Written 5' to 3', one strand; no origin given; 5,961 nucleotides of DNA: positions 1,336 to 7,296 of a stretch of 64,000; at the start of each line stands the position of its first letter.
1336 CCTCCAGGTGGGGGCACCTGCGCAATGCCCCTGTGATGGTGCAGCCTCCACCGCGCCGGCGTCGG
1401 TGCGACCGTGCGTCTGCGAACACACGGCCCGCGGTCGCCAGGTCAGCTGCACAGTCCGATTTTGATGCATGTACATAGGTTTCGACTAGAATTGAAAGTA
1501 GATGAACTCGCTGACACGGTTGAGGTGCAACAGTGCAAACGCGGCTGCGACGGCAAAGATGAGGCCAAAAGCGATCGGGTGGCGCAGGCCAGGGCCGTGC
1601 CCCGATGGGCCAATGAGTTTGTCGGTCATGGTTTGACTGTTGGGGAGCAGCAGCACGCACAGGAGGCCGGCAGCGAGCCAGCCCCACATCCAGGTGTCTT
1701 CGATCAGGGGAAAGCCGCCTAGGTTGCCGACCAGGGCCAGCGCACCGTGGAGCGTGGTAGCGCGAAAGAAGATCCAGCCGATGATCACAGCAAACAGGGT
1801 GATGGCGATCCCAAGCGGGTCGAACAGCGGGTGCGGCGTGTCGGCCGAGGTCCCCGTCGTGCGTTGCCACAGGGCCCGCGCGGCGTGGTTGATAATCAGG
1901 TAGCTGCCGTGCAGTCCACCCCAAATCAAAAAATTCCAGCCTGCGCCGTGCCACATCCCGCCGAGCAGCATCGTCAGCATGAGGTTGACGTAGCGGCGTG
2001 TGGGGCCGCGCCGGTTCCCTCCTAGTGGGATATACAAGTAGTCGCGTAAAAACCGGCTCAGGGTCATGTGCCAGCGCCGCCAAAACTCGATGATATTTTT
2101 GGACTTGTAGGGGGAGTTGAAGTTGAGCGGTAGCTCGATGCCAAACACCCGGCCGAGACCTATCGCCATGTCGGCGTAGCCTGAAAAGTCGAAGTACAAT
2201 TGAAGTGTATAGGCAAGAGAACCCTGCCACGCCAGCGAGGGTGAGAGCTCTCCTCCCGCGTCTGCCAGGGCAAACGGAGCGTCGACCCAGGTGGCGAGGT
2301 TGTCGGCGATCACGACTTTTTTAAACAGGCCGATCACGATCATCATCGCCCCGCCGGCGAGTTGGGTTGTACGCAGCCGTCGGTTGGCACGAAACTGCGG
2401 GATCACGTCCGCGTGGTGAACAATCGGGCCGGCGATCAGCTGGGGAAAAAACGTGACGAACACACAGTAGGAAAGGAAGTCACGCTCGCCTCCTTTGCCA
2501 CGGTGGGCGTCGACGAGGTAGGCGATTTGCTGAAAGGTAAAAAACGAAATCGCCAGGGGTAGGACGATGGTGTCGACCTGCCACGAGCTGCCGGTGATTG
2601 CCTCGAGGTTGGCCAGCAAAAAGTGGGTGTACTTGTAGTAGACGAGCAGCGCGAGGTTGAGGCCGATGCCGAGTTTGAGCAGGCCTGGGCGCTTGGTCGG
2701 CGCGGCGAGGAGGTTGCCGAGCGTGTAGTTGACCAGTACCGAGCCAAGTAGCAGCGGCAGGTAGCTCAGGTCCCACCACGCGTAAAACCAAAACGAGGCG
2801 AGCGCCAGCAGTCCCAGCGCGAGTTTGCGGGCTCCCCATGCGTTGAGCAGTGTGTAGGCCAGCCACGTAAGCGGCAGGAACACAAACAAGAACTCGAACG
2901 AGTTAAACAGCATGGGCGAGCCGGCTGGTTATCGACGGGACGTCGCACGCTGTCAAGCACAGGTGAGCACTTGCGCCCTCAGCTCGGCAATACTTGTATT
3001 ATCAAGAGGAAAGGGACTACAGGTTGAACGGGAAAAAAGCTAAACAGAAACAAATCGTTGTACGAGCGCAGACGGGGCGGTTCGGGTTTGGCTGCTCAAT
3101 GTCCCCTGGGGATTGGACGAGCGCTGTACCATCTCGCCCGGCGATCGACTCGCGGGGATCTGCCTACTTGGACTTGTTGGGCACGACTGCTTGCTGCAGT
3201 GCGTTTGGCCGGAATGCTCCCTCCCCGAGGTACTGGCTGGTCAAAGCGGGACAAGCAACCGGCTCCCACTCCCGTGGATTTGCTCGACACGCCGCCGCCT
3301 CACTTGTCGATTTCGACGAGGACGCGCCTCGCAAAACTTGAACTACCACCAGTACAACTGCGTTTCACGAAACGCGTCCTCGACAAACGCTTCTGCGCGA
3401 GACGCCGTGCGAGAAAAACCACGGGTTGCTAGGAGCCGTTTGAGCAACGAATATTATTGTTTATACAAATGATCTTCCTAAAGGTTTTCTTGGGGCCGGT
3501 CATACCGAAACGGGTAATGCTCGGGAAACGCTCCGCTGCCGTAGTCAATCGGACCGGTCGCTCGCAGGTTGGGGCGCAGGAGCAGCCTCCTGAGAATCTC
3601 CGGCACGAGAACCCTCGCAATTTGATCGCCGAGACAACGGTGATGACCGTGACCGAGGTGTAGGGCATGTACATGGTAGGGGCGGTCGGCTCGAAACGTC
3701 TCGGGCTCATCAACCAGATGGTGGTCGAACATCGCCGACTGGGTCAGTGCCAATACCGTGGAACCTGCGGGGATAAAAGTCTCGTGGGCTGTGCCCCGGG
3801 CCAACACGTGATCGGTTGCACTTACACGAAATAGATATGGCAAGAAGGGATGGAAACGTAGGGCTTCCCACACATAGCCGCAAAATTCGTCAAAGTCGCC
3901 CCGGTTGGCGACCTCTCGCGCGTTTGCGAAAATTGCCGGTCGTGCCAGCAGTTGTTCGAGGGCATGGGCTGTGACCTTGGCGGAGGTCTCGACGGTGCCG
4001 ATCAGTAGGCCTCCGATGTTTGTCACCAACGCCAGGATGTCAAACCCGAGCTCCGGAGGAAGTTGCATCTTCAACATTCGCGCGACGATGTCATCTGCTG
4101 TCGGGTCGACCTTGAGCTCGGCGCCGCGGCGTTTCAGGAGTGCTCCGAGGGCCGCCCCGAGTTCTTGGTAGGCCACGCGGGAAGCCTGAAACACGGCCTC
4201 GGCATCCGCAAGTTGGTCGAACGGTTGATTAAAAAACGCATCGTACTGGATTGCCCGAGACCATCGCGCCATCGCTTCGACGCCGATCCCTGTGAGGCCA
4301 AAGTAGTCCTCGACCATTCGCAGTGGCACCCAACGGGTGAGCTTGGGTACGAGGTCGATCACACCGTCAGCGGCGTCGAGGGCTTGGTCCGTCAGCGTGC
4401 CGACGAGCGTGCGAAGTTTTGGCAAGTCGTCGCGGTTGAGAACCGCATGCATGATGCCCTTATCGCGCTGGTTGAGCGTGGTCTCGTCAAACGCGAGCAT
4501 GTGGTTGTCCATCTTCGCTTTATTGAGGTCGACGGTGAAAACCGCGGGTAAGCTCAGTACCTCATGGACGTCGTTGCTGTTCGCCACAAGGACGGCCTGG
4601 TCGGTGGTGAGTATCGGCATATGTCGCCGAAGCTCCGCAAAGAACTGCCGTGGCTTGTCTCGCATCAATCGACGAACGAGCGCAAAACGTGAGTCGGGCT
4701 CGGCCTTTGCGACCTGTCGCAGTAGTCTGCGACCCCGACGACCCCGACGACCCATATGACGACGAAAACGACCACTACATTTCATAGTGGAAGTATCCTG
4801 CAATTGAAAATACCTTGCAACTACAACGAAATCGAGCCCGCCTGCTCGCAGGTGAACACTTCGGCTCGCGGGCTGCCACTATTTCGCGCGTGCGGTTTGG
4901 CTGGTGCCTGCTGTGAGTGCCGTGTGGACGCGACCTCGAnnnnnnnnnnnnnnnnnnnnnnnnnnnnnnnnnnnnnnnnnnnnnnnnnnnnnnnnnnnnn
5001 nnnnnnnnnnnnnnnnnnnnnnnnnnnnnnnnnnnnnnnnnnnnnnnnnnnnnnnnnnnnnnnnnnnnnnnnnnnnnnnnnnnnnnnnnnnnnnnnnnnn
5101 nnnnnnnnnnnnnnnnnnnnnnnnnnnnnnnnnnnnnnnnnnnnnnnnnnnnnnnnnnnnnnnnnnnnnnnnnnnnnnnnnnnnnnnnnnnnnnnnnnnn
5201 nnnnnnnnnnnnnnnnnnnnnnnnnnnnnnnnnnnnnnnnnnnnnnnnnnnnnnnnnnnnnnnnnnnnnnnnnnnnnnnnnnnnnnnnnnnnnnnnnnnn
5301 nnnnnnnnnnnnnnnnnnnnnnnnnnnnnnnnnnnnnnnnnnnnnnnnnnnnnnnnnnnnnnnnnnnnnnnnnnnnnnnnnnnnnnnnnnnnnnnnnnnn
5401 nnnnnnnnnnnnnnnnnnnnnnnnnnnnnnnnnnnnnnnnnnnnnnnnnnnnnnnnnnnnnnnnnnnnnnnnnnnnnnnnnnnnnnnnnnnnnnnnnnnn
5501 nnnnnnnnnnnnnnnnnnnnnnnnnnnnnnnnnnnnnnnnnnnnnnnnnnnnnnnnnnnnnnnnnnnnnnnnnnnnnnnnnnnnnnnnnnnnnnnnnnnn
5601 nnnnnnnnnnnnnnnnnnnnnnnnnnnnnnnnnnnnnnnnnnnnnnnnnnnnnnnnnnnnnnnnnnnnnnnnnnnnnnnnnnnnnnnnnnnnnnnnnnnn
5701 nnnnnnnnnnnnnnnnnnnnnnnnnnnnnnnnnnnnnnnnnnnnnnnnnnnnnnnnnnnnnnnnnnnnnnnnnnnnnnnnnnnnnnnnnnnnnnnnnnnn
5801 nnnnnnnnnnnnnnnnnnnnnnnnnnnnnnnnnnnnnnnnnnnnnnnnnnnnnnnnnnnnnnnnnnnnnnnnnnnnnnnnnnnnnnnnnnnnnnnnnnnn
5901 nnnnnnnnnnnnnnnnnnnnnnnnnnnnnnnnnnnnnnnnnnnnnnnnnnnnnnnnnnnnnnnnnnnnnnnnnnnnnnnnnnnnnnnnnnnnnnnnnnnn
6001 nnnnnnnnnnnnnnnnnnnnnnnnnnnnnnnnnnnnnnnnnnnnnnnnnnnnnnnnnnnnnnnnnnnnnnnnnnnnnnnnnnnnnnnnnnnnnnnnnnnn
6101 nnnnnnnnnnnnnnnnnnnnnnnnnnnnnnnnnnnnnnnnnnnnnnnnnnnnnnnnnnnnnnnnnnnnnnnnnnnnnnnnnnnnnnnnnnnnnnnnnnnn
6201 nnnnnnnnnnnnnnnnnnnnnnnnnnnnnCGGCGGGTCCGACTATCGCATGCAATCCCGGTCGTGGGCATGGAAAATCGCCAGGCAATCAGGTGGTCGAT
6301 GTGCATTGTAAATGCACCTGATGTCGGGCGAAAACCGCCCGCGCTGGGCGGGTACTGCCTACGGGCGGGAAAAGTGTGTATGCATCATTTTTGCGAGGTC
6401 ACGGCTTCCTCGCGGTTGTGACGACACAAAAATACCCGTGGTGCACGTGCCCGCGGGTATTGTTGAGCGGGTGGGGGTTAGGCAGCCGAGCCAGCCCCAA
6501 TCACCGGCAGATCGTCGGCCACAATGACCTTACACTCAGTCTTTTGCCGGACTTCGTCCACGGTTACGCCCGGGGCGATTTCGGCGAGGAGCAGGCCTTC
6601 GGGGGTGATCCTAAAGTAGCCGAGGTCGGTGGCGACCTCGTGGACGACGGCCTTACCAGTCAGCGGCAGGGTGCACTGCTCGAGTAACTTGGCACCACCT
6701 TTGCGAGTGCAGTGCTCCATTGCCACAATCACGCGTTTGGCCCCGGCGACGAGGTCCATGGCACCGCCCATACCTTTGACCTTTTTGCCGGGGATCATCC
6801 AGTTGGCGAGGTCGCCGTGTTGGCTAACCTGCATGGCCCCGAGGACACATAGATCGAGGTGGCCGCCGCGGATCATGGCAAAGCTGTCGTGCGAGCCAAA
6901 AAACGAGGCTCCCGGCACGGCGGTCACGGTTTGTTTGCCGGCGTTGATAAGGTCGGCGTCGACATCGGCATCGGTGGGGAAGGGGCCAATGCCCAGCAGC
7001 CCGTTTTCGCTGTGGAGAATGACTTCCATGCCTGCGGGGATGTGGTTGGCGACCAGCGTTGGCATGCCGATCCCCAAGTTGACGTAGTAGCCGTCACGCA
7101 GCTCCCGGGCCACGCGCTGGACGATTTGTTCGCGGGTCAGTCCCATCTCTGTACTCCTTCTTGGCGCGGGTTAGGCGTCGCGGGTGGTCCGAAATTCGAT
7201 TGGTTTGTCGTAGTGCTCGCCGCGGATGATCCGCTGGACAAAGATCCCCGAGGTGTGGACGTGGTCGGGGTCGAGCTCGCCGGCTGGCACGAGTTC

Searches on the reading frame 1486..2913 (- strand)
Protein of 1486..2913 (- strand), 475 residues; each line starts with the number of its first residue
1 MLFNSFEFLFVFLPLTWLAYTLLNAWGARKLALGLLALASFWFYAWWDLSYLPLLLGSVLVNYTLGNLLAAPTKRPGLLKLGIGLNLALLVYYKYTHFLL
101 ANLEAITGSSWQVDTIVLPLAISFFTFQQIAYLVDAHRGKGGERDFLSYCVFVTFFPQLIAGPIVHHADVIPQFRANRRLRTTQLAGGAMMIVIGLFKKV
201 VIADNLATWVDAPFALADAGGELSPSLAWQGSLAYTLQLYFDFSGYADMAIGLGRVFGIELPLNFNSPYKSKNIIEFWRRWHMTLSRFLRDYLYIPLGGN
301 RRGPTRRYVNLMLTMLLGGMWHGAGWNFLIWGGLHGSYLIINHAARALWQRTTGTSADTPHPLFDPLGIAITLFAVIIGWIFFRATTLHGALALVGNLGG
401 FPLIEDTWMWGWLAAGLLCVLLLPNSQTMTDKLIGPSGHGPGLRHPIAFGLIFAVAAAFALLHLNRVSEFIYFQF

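Call 9: search_protein_families(library=pfam, proteins=[window:1486-2913:-], max_evalue=0.01)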
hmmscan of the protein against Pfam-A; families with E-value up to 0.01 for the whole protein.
window:1486-2913:- (475 aa): 1 family
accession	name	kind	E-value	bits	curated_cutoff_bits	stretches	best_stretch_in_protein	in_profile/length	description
PF03062.24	MBOAT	-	1.1e-31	110.9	27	1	112-353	47-305/337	MBOAT, membrane-bound O-acyltransferase family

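Call 10: search_protein_families(library=ncbifam, proteins=[window:1486-2913:-], max_evalue=0.01)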
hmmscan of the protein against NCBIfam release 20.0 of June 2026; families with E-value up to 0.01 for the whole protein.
window:1486-2913:- (475 aa): 1 family
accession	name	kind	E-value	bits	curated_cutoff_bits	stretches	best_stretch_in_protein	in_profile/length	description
TIGR04091.1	LTA_dltB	equivalog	1.6e-50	172.5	375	1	110-384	101-377/380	D-alanyl-lipoteichoic acid biosynthesis protein DltB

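Call 23: search_protein_families(library=padloc, proteins=[window:1486-2913:-], max_evalue=0.01)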
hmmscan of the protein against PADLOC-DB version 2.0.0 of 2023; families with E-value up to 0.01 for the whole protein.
window:1486-2913:- (475 aa): 0 families

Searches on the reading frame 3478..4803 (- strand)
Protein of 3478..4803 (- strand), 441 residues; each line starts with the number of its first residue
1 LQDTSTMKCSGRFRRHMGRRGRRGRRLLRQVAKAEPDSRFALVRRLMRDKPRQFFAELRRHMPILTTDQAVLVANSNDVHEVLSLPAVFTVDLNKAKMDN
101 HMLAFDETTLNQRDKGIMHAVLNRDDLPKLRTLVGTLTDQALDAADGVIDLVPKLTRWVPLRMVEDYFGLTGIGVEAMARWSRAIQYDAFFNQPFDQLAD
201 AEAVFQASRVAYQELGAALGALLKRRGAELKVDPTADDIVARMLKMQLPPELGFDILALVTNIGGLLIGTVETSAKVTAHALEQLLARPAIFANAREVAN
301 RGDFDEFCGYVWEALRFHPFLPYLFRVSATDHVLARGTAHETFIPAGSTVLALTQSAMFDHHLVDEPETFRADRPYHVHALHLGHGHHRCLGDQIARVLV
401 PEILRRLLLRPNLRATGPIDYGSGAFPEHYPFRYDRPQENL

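Call 9: search_protein_families(library=pfam, proteins=[window:3478-4803:-], max_evalue=0.01)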
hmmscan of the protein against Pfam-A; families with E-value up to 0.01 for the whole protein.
window:3478-4803:- (441 aa): 1 family
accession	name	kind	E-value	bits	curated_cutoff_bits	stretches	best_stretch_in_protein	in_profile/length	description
PF00067.27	p450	-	3e-12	46.5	22.8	1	311-410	328-431/462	Cytochrome P450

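Call 10: search_protein_families(library=ncbifam, proteins=[window:3478-4803:-], max_evalue=0.01)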
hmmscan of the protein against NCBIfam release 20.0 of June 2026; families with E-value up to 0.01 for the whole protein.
window:3478-4803:- (441 aa): 7 families
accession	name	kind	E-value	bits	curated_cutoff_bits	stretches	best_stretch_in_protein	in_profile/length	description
TIGR04515.1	P450_rel_GT_act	subfamily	1.1e-16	61.2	343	1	37-418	19-367/386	P450-derived glycosyltransferase activator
TIGR04538.1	P450_cycloAA_1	subfamily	8.7e-13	47.9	500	1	47-398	7-353/395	cytochrome P450, cyclodipeptide synthase-associated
NF041177.1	Cyp119_Thmprot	equivalog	1.2e-09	37.4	680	1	109-398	74-327/368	cytochrome P450 Cyp119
NF041802.1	P450_SolI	exception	6.7e-09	34.7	850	1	262-406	256-390/424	solanimycin biosynthesis cytochrome P450 SolI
TIGR04458.1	CYP450_TxtE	equivalog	2.8e-06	26.2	500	1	313-415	282-380/403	4-nitrotryptophan synthase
NF045816.1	PentlenlactSyn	equivalog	7.7e-06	24.8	700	1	340-419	295-375/396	pentalenolactone synthase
NF050147.1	aminopyruv_ApyO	equivalog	0.00022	20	525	1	112-412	89-394/444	RiPP biosynthesis cytochrome P450 ApyO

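Call 23: search_protein_families(library=padloc, proteins=[window:3478-4803:-], max_evalue=0.01)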
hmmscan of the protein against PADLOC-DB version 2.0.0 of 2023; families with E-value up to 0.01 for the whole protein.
window:3478-4803:- (441 aa): 0 families

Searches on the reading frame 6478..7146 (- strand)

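Call 9: search_protein_families(library=pfam, proteins=[window:6478-7146:-], max_evalue=0.01)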
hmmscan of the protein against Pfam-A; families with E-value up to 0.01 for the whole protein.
window:6478-7146:- (222 aa): 1 family
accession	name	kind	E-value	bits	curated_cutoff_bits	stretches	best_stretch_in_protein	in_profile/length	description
PF01144.29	CoA_trans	-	6.9e-52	176.4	23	1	6-201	2-216/217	Coenzyme A transferase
